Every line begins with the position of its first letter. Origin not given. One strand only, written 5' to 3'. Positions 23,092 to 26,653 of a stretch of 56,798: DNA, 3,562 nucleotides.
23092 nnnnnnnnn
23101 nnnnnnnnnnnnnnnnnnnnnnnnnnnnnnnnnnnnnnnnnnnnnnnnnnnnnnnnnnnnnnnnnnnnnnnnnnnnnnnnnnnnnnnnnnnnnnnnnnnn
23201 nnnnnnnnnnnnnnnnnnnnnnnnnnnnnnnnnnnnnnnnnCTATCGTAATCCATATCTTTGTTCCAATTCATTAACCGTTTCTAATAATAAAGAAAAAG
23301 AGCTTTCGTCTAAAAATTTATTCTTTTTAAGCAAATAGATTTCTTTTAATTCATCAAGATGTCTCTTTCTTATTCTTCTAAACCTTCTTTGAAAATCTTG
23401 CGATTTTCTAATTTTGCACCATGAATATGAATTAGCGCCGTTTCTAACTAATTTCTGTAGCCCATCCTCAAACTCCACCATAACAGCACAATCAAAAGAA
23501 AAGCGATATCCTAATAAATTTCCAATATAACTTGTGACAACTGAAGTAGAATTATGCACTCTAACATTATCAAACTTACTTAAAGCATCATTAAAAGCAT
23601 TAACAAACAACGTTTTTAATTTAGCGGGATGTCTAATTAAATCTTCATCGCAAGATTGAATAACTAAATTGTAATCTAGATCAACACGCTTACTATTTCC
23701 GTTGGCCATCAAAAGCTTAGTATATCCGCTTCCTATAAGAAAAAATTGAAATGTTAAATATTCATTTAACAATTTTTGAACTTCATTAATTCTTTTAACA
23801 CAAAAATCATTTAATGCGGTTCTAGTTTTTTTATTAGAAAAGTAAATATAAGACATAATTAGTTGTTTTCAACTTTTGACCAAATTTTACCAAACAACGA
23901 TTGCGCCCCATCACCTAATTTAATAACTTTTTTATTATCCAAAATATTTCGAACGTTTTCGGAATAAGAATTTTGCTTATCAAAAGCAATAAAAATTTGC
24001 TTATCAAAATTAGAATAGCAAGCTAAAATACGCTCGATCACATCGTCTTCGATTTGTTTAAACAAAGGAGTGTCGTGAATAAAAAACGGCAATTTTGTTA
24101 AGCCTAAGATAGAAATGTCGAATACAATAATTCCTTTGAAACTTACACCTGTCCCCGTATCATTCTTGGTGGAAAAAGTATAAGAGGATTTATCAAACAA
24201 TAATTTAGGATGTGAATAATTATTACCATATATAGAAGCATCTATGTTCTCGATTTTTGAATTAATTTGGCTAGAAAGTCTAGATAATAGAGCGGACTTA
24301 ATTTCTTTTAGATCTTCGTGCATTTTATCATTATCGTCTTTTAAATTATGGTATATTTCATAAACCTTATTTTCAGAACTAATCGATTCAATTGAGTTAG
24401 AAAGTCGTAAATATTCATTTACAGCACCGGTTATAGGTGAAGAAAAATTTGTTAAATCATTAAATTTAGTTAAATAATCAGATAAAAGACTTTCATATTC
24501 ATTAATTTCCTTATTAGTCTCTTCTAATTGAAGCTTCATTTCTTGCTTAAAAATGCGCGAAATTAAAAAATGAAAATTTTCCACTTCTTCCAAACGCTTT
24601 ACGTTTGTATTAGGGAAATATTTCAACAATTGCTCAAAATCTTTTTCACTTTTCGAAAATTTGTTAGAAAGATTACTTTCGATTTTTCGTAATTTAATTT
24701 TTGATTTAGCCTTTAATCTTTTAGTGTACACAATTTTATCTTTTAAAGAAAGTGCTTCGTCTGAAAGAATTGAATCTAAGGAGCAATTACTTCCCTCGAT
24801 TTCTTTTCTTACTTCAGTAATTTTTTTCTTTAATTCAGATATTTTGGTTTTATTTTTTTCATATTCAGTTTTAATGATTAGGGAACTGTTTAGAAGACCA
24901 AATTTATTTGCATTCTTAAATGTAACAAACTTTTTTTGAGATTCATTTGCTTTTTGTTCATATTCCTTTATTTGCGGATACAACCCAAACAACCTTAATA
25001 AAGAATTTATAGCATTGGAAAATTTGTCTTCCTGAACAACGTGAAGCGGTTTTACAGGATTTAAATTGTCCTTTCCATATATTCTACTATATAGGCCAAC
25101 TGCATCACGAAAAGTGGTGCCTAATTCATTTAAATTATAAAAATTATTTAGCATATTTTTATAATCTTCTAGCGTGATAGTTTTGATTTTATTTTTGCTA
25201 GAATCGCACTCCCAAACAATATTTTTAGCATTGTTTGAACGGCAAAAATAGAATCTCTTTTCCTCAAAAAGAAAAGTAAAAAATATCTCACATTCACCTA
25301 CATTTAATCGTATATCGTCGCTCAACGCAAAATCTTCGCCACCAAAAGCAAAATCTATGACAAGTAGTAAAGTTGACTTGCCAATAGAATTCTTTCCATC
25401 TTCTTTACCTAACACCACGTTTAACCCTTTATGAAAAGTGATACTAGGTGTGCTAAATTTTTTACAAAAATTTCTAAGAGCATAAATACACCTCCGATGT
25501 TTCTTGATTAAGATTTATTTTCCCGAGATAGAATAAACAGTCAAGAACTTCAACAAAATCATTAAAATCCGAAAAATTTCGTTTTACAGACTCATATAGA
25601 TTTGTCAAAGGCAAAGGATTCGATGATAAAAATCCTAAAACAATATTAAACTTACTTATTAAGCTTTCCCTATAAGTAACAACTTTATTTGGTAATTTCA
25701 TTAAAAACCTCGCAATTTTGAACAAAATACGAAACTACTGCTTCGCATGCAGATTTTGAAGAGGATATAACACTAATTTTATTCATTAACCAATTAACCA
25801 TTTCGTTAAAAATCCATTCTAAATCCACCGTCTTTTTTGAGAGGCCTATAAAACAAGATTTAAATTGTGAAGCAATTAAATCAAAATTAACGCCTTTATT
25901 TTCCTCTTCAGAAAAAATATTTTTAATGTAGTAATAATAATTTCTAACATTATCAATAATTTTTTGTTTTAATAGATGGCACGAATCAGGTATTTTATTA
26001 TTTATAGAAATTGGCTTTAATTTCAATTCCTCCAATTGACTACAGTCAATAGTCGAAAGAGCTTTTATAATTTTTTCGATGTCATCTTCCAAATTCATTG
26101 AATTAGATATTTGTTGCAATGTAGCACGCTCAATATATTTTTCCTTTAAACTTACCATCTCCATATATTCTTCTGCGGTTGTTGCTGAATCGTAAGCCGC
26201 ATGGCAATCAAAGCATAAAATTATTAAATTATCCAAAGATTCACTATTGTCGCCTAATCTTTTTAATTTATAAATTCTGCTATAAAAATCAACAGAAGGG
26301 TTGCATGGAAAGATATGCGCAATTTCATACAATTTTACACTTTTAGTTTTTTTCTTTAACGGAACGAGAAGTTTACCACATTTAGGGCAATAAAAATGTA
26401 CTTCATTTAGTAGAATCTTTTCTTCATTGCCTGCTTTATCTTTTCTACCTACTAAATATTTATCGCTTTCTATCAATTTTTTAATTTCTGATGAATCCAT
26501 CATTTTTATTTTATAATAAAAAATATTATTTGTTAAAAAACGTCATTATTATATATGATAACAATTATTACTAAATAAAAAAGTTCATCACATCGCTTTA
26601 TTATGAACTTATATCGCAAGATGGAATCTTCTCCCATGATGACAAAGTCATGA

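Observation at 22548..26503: Five tightly packed minus-strand genes: an ABC-3C-type trio (HNH, middle component, DUF2326 ATPase) joined to a minimal nucleotidyltransferase + Abi_2/HEPN pair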

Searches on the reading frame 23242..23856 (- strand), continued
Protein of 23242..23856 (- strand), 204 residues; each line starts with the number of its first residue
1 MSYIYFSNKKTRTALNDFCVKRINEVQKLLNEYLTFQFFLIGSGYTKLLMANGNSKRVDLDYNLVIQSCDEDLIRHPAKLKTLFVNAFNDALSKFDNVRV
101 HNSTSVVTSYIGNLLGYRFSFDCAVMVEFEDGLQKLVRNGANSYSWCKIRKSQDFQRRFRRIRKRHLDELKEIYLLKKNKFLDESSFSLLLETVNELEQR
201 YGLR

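Call 70: search_protein_families(library=pfam, max_evalue=0.001, proteins=[L064:2826-3341:+, L053:6035-8386:+, L033:8872-10869:+, L079:6494-7339:+, L065:6029-6829:+, L062:9086-9910:-, L012:9863-12436:-, L083:9430-10800:+, L046:6119-6481:+, L042:11043-11468:+])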
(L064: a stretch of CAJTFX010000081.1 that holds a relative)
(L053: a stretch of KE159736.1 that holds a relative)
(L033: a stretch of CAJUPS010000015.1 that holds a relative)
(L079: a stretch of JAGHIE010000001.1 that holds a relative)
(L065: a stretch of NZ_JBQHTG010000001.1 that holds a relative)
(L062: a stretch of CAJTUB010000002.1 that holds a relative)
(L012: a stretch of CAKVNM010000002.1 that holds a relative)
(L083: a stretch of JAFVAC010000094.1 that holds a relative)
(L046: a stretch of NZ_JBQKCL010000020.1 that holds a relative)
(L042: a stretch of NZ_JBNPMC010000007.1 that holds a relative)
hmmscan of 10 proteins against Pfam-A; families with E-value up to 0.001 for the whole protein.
L064:2826-3341:+ (171 aa): 1 family
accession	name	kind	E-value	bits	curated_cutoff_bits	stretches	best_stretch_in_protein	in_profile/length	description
PF12666.12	PrgI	-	9.3e-32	109.9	27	1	17-108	1-91/91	PrgI family protein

L053:6035-8386:+ (783 aa): 3 families
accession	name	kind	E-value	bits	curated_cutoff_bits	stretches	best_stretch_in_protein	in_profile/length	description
PF19044.6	P-loop_TraG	-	5e-17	62.1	25.8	1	432-739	25-344/413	TraG P-loop domain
PF01935.23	DUF87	-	2.7e-09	37.9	23.2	1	441-579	28-149/220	Helicase HerA, central domain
PF12846.13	AAA_10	-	1.1e-08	35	27.5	1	436-702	21-294/362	AAA-like domain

L033:8872-10869:+ (665 aa): 3 families
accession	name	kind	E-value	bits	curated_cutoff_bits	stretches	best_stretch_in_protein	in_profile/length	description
PF07508.19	Recombinase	-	2.5e-24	85.9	21.1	1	192-315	1-102/102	Recombinase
PF00239.26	Resolvase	-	2.4e-19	70.3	23.3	1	22-172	2-145/145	Resolvase, N terminal domain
PF13408.12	Zn_ribbon_recom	-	1.5e-12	48.1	25.3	1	330-382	2-53/58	Recombinase zinc beta ribbon domain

L079:6494-7339:+ (281 aa): 0 families

L065:6029-6829:+ (266 aa): 1 family
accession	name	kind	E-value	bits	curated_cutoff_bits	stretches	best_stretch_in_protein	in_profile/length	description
PF04203.18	Sortase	-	5.2e-12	46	26.6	1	90-257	1-123/125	Sortase domain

L062:9086-9910:- (274 aa): 7 families
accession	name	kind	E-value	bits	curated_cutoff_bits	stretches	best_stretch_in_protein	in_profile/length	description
PF01381.28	HTH_3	-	2.7e-14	53.3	23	1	13-63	5-55/55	Helix-turn-helix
PF12844.13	HTH_19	-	6.6e-11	42.4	30.2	1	7-64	2-59/64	Helix-turn-helix domain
PF13560.12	HTH_31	-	1.5e-08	35.3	27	1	9-62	6-60/64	Helix-turn-helix domain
PF13443.12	HTH_26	-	4.1e-06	27.4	22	1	13-66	6-60/63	Cro/C1-type HTH DNA-binding domain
PF13424.12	TPR_12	-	6.1e-05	23.6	30.1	0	138-185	24-70/77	Tetratricopeptide repeat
PF13384.12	HTH_23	-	0.00027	21.1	24.6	1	14-39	14-39/50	Homeodomain-like domain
PF13518.12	HTH_28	-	0.00031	21.2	25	1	15-40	10-35/52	Helix-turn-helix domain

L012:9863-12436:- (857 aa): 3 families
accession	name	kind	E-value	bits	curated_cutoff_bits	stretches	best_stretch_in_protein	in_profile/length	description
PF00005.33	ABC_tran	-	1.2e-34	120.3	25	1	40-187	2-136/137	ABC transporter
PF02687.27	FtsX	-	7.8e-20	71.6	25.5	1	730-850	2-120/120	FtsX-like permease C-terminal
PF02463.25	SMC_N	-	4.4e-05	23.5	40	0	40-226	16-207/220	RecF/RecN/SMC N terminal domain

L083:9430-10800:+ (456 aa): 4 families
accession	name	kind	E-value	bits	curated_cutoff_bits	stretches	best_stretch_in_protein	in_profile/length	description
PF13635.12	DUF4143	-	7.9e-28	97.6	28.1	1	227-386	2-160/160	Domain of unknown function (DUF4143)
PF13173.12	AAA_14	-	3e-27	95.6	27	1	21-153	2-128/129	AAA domain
PF13191.12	AAA_16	-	0.00026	22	32.6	1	20-74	24-79/167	AAA ATPase domain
PF02021.23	UPF0102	-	0.00069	20.4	23.6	0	342-388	1-44/80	Uncharacterised protein family UPF0102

L046:6119-6481:+ (120 aa): 2 families
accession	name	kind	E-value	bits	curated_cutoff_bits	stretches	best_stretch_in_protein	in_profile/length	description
PF04956.18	TrbC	-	0.0003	21.4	27.9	1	28-118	9-98/98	TrbC/VIRB2 pilin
PF18895.5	T4SS_pilin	-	0.00096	19.6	26.6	1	55-107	7-56/71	Type IV secretion system pilin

L042:11043-11468:+ (141 aa): 1 family
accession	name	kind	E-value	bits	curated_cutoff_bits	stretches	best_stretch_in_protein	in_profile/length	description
PF19552.4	DUF6075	-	3.5e-55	185.8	23.8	1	9-132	1-125/129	Family of unknown function (DUF6075)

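Call 86: fold_search(model_id=the predicted structure, library=viral)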
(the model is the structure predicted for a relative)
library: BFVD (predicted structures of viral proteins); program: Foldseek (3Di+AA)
matches with E <= 10: 518; with E <= 0.001: 1
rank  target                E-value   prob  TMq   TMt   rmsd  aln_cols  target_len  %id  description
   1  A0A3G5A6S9            2.3e-04  1.00  0.62  0.36   4.8       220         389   13  Uncharacterized protein [Hyperionvirus sp.]
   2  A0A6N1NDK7            4.5e-03  0.85  0.31  0.28   8.9       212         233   12  Putative ORFan [Tupanvirus deep ocean]
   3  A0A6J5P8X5            1.3e-02  0.57  0.30  0.09  16.8       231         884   13  Uncharacterized protein [uncultured Caudovirales phage]
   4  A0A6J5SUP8            1.4e-02  0.54  0.29  0.18  17.3       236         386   12  Uncharacterized protein [uncultured Caudovirales phage]
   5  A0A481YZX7            1.8e-02  0.63  0.27  0.24   9.0       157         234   13  LicD family protein [Marseillevirus LCMAC202]
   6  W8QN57                2.4e-02  0.21  0.23  0.16  15.0       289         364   12  Uncharacterized protein [Chloriridovirus anopheles1]
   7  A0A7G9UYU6            2.5e-02  0.15  0.17  0.12  16.2       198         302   13  Uncharacterized protein [Streptomyces phage Faust]
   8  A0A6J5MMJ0            3.0e-02  0.28  0.25  0.19  18.4       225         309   11  Uncharacterized protein [uncultured Caudovirales phage]
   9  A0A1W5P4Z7            4.8e-02  0.35  0.25  0.27  13.5       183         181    6  Putative nucleotidyl transferase [Pectobacterium phage PP2]
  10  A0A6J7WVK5            5.1e-02  0.30  0.26  0.17  16.7       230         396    8  Uncharacterized protein [uncultured Caudovirales phage]
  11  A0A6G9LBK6            6.1e-02  0.11  0.16  0.12  15.5       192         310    8  (no name in the UniProt tables at hand)
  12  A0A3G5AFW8            6.5e-02  0.60  0.34  0.12   7.2       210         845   10  Endonuclease/exonuclease/phosphatase family [Hyperionvirus sp.]
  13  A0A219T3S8            6.5e-02  0.06  0.12  0.04  18.8       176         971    9  RNA-dependent RNA polymerase (Fragment) [Emaravirus cajani]
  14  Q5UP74                6.9e-02  0.75  0.33  0.20   7.7       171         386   12  Uncharacterized protein L613 [Acanthamoeba polyphaga mimivirus]
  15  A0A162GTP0            6.9e-02  0.44  0.32  0.35  13.7       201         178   11  LEF-12 [Urbanus proteus nucleopolyhedrovirus]
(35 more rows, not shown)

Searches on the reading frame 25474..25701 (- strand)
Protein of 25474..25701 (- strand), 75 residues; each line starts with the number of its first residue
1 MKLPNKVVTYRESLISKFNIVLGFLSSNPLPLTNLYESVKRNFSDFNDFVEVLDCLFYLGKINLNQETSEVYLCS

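Call 8: search_protein_families(library=pfam, max_evalue=0.1, proteins=[window:25474-25701:-])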
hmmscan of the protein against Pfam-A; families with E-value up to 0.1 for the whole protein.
window:25474-25701:- (75 aa): 3 families
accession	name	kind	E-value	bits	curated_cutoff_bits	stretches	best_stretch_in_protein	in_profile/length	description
PF20292.4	MC7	-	5.8e-21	74.8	27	1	3-70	1-68/69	ABC-three component (ABC-3C) system Middle Component 7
PF20293.4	MC6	-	1.4e-06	28.6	27.2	1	4-68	2-71/76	ABC-three component (ABC-3C) system Middle Component 6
PF09570.16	RE_SinI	-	0.091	12.5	22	1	9-36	11-39/218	SinI restriction endonuclease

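Call 9: search_protein_families(library=padloc, max_evalue=0.1, proteins=[window:25474-25701:-])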
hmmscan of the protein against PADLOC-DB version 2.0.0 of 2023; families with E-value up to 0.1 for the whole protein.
window:25474-25701:- (75 aa): 1 family
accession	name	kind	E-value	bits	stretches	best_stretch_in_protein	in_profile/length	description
PDLC03416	REase_II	-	0.0055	14.1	1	9-52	21-64/233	Type II restriction enzyme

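Call 10: search_protein_families(library=ncbifam, max_evalue=1, proteins=[window:25474-25701:-])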
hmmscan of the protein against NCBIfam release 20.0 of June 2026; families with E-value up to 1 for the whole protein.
window:25474-25701:- (75 aa): 0 families

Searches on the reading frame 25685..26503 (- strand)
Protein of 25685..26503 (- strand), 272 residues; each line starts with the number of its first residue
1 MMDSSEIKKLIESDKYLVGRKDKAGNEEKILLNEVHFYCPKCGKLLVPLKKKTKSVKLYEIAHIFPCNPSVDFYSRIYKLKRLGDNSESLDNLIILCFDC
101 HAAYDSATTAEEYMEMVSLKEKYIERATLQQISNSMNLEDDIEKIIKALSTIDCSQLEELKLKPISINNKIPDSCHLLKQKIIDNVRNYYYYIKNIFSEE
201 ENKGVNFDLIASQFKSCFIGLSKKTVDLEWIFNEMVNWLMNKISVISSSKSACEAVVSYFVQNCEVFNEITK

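Call 8: search_protein_families(library=pfam, max_evalue=0.1, proteins=[window:25685-26503:-])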
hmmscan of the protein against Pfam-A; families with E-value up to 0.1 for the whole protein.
window:25685-26503:- (272 aa): 7 families
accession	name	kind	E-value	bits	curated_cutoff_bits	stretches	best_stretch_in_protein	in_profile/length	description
PF20277.3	CTD11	-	2.2e-28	100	27.7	1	130-267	2-138/138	C-terminal domain 11 of the ABC-three component (ABC-3C) systems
PF13391.12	HNH_2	-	1.3e-05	25.4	21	1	57-107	10-61/66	HNH endonuclease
PF20275.3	CTD10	-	0.0015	19.5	28.1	1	141-267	2-133/134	C-terminal domain 10 of the ABC-three component (ABC-3C) systems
PF07424.16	TrbM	-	0.0054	17.2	21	1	67-212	25-153/156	TrbM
PF01844.29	HNH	-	0.0058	17.2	21.4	1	85-103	25-43/47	HNH endonuclease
PF07754.17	HVO_2753_ZBP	-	0.01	16.1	33.2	1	33-46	13-26/46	Small zinc finger protein HVO_2753-like, Zn-binding pocket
PF07342.17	TscT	-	0.08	13.8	27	0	173-213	10-50/100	TscT toxin protein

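Call 9: search_protein_families(library=padloc, max_evalue=0.1, proteins=[window:25685-26503:-])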
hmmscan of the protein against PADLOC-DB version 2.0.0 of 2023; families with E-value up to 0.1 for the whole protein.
window:25685-26503:- (272 aa): 9 families
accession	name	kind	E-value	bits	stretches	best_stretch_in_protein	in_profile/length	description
PDLC04772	PDC-M68A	-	6.8e-15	53.7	1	27-268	9-251/253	-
PDLC00740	Effector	-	1.9e-09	34.8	1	18-129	11-122/391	Endonuclease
PDLC01999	SAVED1--SAVED_HNH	-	6.7e-07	26.6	1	18-130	11-120/387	-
PDLC04773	PDC-M68A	-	1.7e-06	26.3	1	86-269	5-195/200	-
PDLC01997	SAVED1--SAVED_HNH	-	9.5e-06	23.3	1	39-122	22-102/368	-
PDLC00749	Effector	-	1e-05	22.8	1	39-121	32-114/395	Endonuclease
PDLC00739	Effector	-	2.8e-05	21.6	1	42-123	29-105/378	Endonuclease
PDLC00746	Effector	-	0.00022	18.4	1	42-126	38-118/389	Endonuclease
PDLC00743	Effector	-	0.0038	14.4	1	29-122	9-99/384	Endonuclease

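Call 10: search_protein_families(library=ncbifam, max_evalue=1, proteins=[window:25685-26503:-])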
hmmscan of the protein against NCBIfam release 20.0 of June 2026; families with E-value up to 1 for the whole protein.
window:25685-26503:- (272 aa): 4 families
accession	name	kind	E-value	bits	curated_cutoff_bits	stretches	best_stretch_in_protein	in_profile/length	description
NF005838.0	PRK07748.1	equivalog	0.01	15.3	169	1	100-145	159-204/207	3'-5' exonuclease KapD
NF040563.1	guided_IscB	equivalog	0.014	14.5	175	1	85-150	216-279/314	RNA-guided endonuclease IscB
NF011481.0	PRK14890.1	equivalog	0.03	14.3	61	1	34-47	25-38/61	putative Zn-ribbon RNA-binding protein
NF011482.0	PRK14892.1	equivalog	0.16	11.9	109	0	36-58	21-40/101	putative transcription elongation factor Elf1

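Call 19: list_cluster_members(proteins=[window:25685-26503:-, window:25474-25701:-, window:23862-25418:-, window:23242-23856:-, window:22548-23273:-, window:19753-21048:+, window:21045-22544:+, window:27142-28950:+])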
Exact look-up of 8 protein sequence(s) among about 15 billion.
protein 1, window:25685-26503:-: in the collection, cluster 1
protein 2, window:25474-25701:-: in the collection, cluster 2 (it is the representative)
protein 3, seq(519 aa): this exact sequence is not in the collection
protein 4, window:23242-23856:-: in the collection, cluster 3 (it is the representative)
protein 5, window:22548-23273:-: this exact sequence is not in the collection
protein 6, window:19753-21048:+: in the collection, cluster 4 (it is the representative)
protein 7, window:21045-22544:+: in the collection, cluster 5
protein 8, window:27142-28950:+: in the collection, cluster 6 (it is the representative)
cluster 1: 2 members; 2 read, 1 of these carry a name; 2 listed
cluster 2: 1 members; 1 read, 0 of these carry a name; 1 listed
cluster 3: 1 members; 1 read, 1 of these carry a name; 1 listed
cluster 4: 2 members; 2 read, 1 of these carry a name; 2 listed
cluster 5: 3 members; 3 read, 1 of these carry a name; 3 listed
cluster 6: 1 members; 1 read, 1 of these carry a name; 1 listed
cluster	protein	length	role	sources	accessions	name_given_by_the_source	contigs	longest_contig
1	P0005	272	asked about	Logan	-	-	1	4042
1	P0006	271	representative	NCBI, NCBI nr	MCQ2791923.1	MAG: HNH endonuclease [Bacilli bacterium] | HNH endonuclease [Bacilli bacterium]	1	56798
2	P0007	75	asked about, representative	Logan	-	-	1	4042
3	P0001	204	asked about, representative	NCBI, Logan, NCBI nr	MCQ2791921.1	MAG: hypothetical protein MJ208_00185 [Bacilli bacterium] | hypothetical protein [Bacilli bacterium]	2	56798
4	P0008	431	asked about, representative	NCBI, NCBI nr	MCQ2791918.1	MAG: ATP-binding protein [Bacilli bacterium] | ATP-binding protein [Bacilli bacterium]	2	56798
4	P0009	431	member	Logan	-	-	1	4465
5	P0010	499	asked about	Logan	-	-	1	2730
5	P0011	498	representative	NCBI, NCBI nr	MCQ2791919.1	MAG: hypothetical protein MJ208_00175 [Bacilli bacterium] | hypothetical protein [Bacilli bacterium]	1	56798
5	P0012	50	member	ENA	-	-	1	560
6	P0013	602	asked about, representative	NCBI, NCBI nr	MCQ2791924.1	MAG: hypothetical protein MJ208_00200 [Bacilli bacterium] | hypothetical protein [Bacilli bacterium]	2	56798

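Call 21: find_encoding_contigs(protein=P0007, flank=5000)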
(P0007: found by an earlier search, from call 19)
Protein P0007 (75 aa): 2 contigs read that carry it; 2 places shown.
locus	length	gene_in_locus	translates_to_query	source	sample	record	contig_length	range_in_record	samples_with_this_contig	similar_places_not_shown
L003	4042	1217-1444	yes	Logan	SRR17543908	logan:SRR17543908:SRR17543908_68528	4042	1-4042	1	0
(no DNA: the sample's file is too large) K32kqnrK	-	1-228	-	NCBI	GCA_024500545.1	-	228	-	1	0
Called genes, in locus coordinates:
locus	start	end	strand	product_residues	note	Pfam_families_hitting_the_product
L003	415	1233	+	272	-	PF20277:CTD11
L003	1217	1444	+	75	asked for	PF20292:MC7, PF20293:MC6 (weak)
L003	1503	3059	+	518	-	PF10088:DUF2326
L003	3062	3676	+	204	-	-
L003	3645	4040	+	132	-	?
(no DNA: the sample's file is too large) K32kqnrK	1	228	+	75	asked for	PF20292:MC7, PF20293:MC6 (weak)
